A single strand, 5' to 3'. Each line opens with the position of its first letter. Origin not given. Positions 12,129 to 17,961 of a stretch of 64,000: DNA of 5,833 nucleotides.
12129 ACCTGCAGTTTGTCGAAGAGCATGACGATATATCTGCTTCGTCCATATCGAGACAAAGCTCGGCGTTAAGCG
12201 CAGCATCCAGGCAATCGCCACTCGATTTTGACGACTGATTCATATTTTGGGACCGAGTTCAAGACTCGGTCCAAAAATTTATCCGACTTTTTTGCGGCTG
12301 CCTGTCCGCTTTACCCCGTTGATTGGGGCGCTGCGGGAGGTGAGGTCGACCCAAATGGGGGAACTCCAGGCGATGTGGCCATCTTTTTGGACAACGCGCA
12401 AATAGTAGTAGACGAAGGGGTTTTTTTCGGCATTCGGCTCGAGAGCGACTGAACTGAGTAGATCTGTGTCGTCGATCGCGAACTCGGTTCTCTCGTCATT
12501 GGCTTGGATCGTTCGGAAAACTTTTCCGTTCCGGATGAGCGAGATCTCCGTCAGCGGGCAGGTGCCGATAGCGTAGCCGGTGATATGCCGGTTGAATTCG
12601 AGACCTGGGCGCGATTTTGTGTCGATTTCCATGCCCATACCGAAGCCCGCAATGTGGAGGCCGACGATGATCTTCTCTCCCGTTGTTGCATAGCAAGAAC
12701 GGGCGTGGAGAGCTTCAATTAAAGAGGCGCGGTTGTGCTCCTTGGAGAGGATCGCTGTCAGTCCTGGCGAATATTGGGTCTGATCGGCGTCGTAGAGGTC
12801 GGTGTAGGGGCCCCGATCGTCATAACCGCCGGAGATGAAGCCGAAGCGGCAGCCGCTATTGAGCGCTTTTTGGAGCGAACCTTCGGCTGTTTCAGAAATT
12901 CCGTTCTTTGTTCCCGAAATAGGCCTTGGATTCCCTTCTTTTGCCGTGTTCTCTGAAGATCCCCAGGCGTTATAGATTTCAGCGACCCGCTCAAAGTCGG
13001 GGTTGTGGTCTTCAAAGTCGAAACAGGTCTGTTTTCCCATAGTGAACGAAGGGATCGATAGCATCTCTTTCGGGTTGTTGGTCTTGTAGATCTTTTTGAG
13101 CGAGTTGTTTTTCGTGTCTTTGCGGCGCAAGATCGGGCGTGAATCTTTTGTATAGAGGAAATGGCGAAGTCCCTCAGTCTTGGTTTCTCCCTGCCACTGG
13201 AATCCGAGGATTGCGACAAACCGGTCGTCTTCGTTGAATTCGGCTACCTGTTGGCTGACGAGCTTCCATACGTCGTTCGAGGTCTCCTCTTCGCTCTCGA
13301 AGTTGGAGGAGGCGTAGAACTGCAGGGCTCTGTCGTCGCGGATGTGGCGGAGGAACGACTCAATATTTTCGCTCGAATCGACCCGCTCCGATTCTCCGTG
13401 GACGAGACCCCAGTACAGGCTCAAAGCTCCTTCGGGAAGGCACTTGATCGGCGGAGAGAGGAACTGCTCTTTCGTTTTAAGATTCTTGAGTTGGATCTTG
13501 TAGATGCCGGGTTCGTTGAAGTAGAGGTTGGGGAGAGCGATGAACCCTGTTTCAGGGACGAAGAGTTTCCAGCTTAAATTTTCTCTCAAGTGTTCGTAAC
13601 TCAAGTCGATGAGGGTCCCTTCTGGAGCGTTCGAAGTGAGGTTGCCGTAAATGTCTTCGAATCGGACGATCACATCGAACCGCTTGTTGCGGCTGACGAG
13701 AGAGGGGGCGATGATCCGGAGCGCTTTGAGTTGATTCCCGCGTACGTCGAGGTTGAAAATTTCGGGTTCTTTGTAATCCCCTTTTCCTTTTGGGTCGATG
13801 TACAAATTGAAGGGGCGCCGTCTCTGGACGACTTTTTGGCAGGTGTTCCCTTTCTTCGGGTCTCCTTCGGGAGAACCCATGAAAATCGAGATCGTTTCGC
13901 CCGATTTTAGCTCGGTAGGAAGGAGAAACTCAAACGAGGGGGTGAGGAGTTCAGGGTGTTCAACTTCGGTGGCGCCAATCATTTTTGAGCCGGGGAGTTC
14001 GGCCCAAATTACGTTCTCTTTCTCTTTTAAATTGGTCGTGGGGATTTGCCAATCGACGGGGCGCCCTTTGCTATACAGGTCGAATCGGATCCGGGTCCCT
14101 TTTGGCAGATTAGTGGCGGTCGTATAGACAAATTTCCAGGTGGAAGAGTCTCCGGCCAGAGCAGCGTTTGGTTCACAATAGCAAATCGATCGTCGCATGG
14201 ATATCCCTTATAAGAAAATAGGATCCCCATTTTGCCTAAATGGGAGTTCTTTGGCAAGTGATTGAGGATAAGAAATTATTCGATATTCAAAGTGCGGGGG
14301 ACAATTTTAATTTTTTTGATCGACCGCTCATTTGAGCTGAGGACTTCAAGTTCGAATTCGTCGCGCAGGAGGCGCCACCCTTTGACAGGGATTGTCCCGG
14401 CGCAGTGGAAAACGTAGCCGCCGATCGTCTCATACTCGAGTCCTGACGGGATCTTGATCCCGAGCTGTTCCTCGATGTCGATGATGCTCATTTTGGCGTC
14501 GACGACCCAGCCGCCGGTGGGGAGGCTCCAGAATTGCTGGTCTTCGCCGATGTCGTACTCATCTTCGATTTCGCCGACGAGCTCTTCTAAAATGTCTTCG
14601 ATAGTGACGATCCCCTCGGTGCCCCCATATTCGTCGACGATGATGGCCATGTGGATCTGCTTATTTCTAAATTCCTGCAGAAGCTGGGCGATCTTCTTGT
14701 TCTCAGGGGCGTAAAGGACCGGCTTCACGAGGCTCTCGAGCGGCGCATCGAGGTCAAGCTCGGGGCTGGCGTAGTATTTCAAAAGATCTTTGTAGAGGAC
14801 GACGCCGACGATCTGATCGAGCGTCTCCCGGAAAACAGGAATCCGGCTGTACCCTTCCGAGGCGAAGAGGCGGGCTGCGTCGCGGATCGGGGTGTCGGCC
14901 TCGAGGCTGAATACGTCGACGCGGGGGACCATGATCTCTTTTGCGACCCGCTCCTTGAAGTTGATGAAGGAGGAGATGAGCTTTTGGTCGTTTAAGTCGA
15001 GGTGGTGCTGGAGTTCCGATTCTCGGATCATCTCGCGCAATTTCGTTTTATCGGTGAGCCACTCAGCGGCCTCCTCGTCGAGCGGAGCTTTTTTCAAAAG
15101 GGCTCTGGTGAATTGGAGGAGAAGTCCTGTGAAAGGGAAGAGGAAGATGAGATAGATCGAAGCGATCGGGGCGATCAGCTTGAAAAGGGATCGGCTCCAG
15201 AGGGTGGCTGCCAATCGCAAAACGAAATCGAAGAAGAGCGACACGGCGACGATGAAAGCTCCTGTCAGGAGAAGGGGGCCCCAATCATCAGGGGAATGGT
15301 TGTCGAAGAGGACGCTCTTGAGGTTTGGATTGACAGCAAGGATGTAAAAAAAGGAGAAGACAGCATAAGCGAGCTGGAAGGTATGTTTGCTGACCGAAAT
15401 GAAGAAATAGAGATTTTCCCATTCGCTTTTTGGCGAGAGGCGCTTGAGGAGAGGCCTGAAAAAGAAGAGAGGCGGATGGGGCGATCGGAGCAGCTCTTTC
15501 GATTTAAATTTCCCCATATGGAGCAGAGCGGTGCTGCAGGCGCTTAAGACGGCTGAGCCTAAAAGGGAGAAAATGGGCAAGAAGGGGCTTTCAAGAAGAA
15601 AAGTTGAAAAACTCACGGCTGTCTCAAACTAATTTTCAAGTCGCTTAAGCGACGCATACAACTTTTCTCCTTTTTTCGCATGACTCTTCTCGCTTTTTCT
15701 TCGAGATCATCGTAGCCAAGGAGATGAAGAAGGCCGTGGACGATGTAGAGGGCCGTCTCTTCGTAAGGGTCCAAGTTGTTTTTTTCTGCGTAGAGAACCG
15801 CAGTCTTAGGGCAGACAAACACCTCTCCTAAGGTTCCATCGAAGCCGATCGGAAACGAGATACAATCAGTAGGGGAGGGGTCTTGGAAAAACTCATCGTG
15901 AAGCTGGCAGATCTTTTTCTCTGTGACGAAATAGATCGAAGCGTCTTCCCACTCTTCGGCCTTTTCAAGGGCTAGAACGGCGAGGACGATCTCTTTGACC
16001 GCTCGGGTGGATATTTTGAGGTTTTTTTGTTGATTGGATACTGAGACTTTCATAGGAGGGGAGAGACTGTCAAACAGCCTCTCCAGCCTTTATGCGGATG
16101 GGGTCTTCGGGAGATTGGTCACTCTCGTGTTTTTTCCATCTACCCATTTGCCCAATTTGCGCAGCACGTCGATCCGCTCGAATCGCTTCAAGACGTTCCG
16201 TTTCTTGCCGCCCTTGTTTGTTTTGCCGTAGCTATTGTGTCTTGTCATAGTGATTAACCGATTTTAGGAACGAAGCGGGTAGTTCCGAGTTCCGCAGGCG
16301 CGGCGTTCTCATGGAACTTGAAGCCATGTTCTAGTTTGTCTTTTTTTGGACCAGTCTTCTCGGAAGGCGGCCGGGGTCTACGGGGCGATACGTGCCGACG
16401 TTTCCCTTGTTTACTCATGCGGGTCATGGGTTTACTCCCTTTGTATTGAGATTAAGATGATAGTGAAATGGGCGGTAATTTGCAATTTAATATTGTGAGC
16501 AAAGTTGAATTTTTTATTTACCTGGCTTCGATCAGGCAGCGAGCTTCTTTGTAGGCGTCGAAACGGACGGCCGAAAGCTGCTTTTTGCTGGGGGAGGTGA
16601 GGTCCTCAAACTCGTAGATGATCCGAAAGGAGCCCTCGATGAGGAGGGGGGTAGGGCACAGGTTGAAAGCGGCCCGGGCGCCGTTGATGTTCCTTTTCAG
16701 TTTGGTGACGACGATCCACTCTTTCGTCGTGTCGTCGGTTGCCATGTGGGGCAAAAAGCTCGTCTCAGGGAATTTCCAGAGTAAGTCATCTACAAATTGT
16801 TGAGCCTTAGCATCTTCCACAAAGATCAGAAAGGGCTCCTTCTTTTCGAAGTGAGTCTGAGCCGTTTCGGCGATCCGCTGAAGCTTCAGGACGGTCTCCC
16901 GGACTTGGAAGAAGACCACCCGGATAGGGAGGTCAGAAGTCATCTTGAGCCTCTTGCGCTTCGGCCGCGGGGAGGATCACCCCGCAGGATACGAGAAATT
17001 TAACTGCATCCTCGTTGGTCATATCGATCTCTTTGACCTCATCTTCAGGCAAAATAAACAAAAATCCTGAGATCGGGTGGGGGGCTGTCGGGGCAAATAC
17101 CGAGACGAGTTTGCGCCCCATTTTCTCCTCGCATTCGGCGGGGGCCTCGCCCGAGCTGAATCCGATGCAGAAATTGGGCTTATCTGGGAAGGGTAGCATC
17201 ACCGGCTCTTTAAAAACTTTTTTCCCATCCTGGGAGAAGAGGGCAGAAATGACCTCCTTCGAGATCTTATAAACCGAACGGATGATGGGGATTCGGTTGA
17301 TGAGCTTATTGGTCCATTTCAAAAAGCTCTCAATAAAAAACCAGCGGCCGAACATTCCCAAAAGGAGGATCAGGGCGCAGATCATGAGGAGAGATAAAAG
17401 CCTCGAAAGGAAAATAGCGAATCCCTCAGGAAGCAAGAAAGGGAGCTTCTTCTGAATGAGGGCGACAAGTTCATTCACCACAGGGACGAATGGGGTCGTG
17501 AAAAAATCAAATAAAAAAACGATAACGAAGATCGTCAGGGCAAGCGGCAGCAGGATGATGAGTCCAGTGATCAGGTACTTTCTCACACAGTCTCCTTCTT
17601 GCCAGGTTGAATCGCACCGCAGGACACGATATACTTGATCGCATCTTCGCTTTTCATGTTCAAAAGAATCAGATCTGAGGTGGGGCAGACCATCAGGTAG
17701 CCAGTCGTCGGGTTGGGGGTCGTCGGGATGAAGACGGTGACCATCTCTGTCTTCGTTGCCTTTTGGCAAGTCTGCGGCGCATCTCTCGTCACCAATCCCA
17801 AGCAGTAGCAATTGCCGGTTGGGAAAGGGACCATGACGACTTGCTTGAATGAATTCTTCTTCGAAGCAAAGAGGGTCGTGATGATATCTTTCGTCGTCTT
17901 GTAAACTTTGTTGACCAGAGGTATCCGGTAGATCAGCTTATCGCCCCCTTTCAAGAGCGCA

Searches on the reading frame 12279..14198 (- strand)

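Call 35: search_protein_families(library=pfam, proteins=[window:12279-14198:-], max_evalue=0.001)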
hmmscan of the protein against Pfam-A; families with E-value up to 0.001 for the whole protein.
window:12279-14198:- (639 aa): 1 family
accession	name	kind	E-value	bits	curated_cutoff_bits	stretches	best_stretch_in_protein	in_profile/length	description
PF12228.14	DUF3604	-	2.3e-07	30.1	20.4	1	474-515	374-415/591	Protein of unknown function (DUF3604)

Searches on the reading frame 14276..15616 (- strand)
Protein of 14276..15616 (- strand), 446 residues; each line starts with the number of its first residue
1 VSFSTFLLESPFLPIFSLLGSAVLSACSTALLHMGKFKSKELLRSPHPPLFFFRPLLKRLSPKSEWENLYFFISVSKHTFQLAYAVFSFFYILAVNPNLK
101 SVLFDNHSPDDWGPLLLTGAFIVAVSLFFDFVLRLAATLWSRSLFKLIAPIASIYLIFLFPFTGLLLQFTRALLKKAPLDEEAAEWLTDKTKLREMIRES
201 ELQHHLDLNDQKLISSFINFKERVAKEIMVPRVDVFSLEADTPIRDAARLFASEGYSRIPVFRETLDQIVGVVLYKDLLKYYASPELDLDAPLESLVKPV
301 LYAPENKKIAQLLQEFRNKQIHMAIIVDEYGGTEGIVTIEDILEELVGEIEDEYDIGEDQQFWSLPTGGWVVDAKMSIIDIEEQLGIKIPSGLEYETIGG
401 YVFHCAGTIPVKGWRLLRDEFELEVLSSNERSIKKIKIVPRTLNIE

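Call 35: search_protein_families(library=pfam, proteins=[window:14276-15616:-], max_evalue=0.001)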
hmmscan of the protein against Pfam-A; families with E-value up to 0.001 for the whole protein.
window:14276-15616:- (446 aa): 3 families
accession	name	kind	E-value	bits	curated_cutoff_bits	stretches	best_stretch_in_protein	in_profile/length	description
PF00571.33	CBS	-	8.4e-21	74.5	24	2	226-283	2-56/57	CBS domain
PF03471.22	CorC_HlyC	-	1.2e-17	64.1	27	1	366-440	4-79/81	Transporter associated domain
PF01595.25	CNNM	-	7.2e-05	23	28.4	1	15-203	4-174/181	Cyclin M transmembrane N-terminal domain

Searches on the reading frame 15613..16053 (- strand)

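Call 35: search_protein_families(library=pfam, proteins=[window:15613-16053:-], max_evalue=0.001)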
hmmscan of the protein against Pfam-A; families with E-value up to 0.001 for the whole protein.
window:15613-16053:- (146 aa): 1 family
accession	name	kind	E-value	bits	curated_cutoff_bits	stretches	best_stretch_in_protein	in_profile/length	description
PF02130.23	YbeY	-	9.1e-29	100.4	25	1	16-135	8-128/129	Endoribonuclease YbeY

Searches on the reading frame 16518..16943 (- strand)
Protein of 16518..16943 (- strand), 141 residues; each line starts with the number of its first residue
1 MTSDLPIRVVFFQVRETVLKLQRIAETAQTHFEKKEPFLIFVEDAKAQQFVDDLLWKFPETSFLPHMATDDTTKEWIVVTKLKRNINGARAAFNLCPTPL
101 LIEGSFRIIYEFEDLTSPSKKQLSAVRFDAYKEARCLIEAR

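Call 35: search_protein_families(library=pfam, proteins=[window:16518-16943:-], max_evalue=0.001)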
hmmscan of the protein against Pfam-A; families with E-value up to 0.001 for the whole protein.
window:16518-16943:- (141 aa): 1 family
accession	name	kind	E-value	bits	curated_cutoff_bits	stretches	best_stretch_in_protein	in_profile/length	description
PF04364.18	DNA_pol3_chi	-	1.5e-14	54.8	25.4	1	8-136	3-132/135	DNA polymerase III chi subunit, HolC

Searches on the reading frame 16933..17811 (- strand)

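Call 35: search_protein_families(library=pfam, proteins=[window:16933-17811:-], max_evalue=0.001)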
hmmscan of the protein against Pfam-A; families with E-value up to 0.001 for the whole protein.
window:16933-17811:- (292 aa): 1 family
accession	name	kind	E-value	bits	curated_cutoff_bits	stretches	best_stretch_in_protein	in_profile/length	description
PF04367.18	DUF502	-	7.2e-26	90.6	23.8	1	143-248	2-107/107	Protein of unknown function (DUF502)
